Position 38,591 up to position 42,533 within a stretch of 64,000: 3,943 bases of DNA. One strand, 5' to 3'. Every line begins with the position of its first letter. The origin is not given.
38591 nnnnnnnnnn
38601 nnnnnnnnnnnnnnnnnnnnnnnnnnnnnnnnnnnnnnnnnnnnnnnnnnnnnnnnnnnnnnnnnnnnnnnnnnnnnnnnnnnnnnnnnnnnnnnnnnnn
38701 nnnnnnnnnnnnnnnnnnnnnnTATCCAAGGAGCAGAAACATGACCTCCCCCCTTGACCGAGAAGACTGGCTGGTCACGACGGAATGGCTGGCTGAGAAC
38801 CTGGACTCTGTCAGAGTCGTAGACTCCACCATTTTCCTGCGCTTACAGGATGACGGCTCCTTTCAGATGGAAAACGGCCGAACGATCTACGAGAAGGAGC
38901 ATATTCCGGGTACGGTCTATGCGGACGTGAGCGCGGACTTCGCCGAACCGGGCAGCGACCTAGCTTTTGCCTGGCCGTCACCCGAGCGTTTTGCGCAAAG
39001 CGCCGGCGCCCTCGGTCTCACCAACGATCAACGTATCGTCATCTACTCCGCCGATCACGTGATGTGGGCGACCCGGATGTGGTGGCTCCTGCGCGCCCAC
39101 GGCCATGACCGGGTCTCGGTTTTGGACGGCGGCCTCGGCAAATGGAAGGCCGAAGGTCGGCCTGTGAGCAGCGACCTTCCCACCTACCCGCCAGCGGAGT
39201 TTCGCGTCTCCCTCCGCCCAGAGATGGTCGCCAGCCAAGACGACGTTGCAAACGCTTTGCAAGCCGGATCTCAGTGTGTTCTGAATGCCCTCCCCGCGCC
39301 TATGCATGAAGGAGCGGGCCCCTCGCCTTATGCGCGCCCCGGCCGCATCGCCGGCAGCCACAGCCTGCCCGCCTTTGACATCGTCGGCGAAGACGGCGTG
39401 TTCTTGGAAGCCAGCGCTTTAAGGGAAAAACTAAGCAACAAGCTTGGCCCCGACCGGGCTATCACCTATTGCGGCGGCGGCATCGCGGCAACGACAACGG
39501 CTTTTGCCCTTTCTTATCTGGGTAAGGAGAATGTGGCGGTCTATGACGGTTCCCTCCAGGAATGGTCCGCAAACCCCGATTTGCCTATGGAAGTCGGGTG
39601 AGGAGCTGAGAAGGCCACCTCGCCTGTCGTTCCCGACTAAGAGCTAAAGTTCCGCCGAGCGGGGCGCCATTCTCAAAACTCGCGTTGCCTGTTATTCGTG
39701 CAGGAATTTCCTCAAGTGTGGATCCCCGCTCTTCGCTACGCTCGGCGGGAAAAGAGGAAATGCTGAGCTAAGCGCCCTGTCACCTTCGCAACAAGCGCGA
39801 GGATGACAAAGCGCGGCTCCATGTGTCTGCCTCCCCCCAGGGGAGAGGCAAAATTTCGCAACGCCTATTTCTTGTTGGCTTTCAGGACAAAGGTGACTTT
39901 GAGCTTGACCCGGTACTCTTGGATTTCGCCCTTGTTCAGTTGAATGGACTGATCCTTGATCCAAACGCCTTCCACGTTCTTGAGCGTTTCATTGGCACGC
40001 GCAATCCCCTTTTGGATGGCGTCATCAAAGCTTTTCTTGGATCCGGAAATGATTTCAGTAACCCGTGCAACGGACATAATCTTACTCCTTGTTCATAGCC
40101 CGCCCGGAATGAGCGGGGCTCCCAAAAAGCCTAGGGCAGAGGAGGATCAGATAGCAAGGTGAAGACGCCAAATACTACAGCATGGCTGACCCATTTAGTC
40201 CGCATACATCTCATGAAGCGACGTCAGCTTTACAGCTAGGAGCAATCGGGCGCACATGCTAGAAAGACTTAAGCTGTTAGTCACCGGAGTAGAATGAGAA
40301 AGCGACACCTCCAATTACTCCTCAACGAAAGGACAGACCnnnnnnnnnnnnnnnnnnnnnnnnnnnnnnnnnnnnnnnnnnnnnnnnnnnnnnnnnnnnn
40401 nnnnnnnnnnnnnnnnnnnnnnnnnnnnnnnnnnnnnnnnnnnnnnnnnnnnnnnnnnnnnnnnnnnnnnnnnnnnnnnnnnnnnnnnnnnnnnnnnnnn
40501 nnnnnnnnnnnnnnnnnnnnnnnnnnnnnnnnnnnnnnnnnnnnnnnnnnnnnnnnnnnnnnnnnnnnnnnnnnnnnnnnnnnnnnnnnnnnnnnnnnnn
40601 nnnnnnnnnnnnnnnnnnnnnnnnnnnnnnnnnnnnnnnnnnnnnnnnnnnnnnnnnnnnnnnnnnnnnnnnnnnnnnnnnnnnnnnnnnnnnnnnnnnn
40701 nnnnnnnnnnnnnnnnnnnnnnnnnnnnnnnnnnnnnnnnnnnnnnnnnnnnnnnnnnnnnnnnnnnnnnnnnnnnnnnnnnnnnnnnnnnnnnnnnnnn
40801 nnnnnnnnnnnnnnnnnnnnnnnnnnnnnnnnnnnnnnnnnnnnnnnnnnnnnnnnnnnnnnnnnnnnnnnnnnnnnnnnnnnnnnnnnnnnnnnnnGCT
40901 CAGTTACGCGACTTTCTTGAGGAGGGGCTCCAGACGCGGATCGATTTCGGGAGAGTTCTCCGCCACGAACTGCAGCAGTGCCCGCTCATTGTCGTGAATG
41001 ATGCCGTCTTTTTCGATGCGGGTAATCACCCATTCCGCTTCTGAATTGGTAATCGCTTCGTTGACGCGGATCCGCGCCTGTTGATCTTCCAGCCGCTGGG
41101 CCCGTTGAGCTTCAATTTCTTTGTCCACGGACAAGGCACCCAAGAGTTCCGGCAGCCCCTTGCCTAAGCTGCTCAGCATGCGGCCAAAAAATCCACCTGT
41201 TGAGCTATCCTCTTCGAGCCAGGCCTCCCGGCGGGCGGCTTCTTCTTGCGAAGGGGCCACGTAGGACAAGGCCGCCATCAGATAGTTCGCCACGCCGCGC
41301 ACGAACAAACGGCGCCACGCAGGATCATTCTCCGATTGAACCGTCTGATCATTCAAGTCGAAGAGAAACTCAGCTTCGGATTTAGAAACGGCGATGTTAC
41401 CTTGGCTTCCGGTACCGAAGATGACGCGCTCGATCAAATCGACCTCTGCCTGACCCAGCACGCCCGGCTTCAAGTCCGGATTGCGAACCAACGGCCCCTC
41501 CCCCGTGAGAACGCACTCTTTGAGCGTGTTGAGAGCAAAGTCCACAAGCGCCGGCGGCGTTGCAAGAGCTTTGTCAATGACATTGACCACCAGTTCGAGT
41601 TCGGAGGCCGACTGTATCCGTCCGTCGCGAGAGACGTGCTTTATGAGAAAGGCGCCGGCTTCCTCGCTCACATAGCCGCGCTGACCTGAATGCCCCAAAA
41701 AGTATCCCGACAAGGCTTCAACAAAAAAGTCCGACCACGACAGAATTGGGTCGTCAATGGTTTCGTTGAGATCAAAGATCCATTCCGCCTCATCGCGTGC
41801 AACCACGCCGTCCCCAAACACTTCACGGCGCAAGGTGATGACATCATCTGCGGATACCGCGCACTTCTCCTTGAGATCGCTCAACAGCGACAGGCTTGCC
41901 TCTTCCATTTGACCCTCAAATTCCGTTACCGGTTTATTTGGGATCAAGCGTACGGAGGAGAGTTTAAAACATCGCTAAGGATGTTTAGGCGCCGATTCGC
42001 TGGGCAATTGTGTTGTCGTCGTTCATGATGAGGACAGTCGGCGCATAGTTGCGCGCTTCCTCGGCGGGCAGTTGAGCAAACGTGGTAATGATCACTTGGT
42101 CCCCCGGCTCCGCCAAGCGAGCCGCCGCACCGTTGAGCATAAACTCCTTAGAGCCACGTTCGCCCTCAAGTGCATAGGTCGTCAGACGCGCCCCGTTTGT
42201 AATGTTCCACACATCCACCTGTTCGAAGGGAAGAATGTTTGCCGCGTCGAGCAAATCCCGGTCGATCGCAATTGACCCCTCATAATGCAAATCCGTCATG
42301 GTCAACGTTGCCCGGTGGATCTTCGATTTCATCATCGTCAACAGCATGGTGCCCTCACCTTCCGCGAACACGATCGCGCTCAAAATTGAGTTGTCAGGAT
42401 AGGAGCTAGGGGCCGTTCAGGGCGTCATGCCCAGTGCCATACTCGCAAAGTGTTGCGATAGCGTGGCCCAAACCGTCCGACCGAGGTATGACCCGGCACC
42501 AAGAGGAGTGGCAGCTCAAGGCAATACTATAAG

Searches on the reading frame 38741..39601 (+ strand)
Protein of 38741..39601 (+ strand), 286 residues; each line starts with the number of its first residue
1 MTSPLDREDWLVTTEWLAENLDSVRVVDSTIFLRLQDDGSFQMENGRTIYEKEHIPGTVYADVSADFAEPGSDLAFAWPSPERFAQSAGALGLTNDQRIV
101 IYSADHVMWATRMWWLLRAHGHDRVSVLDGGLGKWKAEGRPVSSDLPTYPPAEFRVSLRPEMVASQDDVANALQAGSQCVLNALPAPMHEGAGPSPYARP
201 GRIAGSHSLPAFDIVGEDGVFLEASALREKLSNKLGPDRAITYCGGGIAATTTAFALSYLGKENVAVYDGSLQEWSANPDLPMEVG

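Call 58: search_protein_families(library=pfam, proteins=[window:38741-39601:+], max_evalue=0.00001)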
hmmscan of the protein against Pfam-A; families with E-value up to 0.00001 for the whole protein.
window:38741-39601:+ (286 aa): 1 family
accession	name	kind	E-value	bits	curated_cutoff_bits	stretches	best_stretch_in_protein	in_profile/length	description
PF00581.25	Rhodanese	-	1.4e-21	77.3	22.2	2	14-138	2-102/102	Rhodanese-like domain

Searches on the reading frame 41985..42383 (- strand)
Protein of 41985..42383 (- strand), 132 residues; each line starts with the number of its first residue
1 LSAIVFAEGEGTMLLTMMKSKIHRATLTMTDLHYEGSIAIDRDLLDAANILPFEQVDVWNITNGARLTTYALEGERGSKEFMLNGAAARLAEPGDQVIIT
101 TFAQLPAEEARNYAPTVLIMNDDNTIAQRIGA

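Call 58: search_protein_families(library=pfam, proteins=[window:41985-42383:-], max_evalue=0.00001)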
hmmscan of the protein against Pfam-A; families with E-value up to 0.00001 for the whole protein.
window:41985-42383:- (132 aa): 1 family
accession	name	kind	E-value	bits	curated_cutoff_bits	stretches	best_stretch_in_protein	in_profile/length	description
PF02261.22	Asp_decarbox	-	7.1e-48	161.7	25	1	13-126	1-114/115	Aspartate decarboxylase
